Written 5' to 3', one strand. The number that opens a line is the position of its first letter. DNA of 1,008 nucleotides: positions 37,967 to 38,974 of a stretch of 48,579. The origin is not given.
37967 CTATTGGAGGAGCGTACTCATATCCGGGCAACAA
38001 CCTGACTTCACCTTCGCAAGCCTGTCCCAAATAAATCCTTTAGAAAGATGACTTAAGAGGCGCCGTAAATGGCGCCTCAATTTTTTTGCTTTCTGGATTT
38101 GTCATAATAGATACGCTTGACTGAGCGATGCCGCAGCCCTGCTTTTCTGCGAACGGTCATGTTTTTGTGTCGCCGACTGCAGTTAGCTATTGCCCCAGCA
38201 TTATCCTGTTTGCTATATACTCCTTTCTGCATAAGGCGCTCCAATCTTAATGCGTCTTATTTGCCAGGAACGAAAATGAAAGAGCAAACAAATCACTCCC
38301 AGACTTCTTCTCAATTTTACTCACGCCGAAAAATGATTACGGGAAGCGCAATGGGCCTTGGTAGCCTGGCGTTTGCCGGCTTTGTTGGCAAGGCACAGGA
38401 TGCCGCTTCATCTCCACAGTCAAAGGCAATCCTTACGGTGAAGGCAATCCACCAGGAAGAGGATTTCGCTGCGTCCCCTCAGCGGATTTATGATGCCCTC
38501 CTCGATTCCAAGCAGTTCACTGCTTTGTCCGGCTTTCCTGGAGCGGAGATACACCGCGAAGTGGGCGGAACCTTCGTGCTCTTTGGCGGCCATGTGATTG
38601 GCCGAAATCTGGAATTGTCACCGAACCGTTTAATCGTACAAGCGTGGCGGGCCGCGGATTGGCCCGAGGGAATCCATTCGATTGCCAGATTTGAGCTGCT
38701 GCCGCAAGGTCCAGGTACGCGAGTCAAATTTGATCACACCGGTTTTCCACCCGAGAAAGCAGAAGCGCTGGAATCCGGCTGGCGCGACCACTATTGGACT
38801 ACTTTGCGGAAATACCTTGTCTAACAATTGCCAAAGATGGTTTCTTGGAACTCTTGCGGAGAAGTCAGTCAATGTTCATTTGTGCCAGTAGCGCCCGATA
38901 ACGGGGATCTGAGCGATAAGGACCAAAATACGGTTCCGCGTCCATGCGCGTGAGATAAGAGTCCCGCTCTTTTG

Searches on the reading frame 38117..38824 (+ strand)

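Call 6: search_protein_families(library=pfam, proteins=[window:38117-38824:+])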
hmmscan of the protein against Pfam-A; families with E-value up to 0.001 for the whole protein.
window:38117-38824:+ (235 aa): 1 family
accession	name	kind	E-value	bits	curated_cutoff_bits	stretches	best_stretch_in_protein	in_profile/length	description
PF08327.17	AHSA1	-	4.9e-19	69.2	22.1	1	119-234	2-124/125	Activator of Hsp90 ATPase homolog 1-like protein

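Call 53: search_protein_families(library=ncbifam, proteins=[window:38117-38824:+], max_evalue=0.01)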
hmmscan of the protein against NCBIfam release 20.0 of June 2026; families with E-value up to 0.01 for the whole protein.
window:38117-38824:+ (235 aa): 0 families
